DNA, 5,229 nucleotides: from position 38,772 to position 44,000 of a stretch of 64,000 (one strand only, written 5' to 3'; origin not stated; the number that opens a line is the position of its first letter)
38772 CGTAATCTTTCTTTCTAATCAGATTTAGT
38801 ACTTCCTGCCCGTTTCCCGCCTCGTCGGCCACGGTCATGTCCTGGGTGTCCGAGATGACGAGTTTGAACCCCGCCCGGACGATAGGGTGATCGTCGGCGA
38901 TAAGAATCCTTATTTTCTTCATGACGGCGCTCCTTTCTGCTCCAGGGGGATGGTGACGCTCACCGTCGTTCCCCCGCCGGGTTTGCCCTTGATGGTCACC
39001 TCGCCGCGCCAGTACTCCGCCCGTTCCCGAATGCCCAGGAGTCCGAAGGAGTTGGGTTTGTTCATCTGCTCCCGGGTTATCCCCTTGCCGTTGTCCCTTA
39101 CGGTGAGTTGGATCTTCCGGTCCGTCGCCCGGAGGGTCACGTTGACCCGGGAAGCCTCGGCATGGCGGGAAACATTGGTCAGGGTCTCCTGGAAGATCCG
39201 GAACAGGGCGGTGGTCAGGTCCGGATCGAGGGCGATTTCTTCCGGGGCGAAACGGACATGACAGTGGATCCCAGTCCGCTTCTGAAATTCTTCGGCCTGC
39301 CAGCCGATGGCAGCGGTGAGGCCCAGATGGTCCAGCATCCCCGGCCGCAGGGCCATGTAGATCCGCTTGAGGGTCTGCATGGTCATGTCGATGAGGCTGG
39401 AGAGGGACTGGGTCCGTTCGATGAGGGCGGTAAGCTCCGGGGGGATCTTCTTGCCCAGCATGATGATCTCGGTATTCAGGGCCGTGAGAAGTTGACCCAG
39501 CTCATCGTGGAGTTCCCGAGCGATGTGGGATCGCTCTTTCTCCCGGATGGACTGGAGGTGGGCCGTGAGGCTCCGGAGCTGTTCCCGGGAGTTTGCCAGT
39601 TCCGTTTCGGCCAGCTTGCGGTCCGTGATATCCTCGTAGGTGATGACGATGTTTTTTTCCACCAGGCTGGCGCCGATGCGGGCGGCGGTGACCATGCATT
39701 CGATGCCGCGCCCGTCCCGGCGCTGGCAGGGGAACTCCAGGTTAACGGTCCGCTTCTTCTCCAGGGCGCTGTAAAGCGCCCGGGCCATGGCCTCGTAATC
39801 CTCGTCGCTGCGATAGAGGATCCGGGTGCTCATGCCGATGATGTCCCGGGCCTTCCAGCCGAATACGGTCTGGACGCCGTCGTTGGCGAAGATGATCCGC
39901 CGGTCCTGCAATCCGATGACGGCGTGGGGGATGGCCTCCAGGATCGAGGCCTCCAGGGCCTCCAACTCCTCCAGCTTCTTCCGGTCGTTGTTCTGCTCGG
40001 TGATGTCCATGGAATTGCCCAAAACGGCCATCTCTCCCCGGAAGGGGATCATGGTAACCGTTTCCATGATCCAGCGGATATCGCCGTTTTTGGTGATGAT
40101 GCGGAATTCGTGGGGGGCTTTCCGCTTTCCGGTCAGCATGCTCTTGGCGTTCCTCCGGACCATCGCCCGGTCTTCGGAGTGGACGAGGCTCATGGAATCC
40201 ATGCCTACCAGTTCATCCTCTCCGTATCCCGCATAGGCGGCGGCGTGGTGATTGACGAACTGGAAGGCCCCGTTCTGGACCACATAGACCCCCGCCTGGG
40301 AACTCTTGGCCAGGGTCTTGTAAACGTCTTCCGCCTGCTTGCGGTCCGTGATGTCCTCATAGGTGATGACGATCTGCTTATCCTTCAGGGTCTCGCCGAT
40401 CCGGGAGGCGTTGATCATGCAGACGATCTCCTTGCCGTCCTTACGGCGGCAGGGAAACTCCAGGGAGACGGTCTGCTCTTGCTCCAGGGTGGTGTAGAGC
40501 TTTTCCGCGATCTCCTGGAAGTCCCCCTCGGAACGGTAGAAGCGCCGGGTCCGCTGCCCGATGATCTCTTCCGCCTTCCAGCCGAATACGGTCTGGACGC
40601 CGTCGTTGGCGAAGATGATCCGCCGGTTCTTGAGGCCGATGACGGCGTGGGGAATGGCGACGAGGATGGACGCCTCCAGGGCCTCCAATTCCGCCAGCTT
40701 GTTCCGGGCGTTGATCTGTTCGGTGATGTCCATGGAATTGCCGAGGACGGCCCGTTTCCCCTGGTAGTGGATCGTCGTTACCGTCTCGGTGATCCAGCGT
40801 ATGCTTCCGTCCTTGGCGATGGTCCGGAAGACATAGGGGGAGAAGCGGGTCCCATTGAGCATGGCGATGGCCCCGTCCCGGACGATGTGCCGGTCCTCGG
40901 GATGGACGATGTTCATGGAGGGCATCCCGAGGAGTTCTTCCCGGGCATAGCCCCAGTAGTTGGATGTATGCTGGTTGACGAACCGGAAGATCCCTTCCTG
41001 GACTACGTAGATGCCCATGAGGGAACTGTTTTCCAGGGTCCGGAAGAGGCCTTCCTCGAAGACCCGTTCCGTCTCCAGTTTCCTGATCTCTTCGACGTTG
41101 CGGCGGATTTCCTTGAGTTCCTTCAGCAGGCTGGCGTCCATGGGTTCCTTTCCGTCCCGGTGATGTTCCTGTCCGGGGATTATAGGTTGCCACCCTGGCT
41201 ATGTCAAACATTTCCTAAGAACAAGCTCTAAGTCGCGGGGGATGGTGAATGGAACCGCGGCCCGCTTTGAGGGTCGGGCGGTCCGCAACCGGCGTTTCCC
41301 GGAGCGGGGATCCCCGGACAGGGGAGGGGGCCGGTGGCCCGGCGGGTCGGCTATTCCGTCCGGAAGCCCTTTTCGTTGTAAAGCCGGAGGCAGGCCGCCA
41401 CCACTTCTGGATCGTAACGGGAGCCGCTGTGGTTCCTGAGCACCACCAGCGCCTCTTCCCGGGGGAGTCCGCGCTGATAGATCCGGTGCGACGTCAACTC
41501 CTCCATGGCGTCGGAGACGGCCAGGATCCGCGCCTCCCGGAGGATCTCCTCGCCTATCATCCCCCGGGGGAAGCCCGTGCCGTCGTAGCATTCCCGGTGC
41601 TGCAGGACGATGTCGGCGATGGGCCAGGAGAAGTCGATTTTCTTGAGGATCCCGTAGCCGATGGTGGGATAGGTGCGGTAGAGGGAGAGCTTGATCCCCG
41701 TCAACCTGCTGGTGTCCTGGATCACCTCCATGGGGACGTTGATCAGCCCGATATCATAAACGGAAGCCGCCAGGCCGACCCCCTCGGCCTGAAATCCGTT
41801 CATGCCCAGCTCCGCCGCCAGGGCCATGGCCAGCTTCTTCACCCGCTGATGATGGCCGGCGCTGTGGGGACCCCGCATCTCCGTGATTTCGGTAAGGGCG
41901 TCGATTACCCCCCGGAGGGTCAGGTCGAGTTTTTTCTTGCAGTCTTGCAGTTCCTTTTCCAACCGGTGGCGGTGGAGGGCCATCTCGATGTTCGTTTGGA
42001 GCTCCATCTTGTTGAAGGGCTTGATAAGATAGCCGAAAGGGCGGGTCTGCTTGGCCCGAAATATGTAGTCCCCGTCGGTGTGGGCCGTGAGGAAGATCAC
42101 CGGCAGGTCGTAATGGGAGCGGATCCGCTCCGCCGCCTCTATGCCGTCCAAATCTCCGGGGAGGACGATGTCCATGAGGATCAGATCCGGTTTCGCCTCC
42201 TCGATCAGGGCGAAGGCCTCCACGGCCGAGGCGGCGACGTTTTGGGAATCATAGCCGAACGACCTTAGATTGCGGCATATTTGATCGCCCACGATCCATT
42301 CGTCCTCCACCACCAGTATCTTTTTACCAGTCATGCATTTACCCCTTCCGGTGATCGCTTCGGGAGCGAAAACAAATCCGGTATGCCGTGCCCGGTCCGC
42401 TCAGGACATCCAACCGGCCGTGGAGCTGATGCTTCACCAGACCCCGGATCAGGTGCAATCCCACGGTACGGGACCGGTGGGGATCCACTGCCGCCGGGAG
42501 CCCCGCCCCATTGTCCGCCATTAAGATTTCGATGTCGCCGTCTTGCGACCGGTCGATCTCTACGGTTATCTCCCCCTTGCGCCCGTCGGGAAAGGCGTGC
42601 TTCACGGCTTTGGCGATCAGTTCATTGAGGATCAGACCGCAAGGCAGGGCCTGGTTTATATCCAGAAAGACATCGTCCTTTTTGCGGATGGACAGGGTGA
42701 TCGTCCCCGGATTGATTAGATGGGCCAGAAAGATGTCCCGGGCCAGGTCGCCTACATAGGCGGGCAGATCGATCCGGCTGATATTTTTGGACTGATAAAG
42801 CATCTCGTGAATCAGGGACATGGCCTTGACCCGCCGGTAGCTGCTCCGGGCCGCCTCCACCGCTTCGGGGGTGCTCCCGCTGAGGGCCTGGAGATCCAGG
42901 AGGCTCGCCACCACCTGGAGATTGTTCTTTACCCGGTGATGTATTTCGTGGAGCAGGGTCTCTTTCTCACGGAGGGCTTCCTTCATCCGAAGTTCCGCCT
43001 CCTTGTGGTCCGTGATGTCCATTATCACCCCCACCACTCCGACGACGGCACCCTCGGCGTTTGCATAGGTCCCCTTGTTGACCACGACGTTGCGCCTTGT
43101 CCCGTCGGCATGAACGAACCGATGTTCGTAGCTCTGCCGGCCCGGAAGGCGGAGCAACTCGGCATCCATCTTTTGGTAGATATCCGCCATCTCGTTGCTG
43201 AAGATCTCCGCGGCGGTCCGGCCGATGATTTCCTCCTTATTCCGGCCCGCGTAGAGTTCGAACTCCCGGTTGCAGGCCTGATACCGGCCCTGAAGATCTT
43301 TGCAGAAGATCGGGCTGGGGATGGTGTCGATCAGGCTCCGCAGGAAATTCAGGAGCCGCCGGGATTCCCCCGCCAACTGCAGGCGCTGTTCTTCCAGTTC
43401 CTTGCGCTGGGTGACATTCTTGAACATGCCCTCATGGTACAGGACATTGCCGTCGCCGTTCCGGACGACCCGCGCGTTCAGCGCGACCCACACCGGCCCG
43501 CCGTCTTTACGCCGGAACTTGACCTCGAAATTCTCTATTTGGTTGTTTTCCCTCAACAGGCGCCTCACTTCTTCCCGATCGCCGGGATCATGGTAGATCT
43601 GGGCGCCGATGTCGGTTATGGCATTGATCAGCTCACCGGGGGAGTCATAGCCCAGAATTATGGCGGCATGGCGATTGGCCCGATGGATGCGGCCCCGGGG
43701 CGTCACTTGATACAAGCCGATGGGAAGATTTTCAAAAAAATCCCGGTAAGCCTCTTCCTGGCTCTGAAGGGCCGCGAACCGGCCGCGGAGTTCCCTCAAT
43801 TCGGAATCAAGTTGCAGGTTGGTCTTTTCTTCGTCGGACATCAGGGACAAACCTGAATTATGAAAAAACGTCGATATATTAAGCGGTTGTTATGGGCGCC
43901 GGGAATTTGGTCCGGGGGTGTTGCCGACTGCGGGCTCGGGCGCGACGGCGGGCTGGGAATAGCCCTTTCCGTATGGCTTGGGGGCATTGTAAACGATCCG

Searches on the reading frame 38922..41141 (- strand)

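Call 74: search_protein_families(library=pfam, proteins=[window:38922-41141:-], max_evalue=0.00001)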
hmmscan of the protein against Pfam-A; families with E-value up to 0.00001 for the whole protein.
window:38922-41141:- (740 aa): 10 families
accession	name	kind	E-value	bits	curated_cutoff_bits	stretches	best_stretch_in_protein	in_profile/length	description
PF13426.13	PAS_9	-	1.3e-42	144.7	27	4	170-266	7-103/103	PAS domain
PF08447.18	PAS_3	-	4e-42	142.8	25.6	2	295-365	3-75/89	PAS fold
PF00989.32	PAS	-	1.1e-36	125.8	22.6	3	159-263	6-112/113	PAS fold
PF08448.16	PAS_4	-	3.6e-28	98.4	23.1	1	172-269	14-110/110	PAS fold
PF13188.13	PAS_8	-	1.4e-17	63.3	21.8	0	399-448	5-52/65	PAS domain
PF02518.31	HATPase_c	-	2.5e-16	60.5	26.4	1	644-734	4-110/111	Histidine kinase-, DNA gyrase B-, and HSP90-like ATPase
PF07730.19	HisKA_3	-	8.9e-11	42.6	24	1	536-601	1-66/68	Histidine kinase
PF18095.7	PAS_12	-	2.6e-09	37.2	22.6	0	167-197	61-91/153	UPF0242 C-terminal PAS-like domain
PF12860.13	PAS_7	-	2.1e-06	28.3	27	0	187-271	38-114/115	PAS fold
PF14598.12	PAS_11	-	3.7e-06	27.3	25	0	291-356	12-77/109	PAS domain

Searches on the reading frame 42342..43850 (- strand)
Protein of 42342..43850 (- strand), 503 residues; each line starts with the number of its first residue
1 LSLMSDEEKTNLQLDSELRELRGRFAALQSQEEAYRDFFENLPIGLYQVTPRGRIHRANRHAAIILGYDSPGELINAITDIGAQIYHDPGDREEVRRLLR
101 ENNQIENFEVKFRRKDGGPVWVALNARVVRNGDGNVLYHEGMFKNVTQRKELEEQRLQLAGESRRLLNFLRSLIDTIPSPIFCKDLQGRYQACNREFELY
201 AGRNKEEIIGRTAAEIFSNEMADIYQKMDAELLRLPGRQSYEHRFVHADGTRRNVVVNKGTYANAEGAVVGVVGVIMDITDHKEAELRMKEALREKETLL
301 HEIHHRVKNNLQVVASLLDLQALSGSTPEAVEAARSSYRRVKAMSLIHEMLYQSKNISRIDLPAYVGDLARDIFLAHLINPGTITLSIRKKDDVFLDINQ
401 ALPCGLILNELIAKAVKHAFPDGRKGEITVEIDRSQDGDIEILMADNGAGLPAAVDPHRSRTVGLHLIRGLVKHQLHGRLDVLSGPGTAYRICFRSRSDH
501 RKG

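Call 74: search_protein_families(library=pfam, proteins=[window:42342-43850:-], max_evalue=0.00001)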
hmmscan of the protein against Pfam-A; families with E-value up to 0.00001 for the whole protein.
window:42342-43850:- (503 aa): 9 families
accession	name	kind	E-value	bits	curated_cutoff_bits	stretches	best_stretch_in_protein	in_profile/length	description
PF00989.32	PAS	-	1.7e-27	96.1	22.6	2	169-279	2-113/113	PAS fold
PF07568.18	HisKA_2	-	4.9e-26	91.1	22.3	1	302-375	1-74/76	Histidine kinase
PF08448.16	PAS_4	-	5.4e-24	85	23.1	1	175-283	2-109/110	PAS fold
PF13426.13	PAS_9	-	1.2e-23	83.8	27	2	49-148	7-103/103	PAS domain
PF13188.13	PAS_8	-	1.1e-13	51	21.8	1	35-86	3-55/65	PAS domain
PF08447.18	PAS_3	-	9.7e-13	48.7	25.6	1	59-139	5-85/89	PAS fold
PF02518.31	HATPase_c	-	2.5e-09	38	26.4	1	406-495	8-108/111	Histidine kinase-, DNA gyrase B-, and HSP90-like ATPase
PF13581.12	HATPase_c_2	-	1.3e-06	28.9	27.4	1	405-474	33-111/127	Histidine kinase-like ATPase domain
PF07536.20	HWE_HK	-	4.3e-06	27.8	22.8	0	302-356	1-53/83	HWE histidine kinase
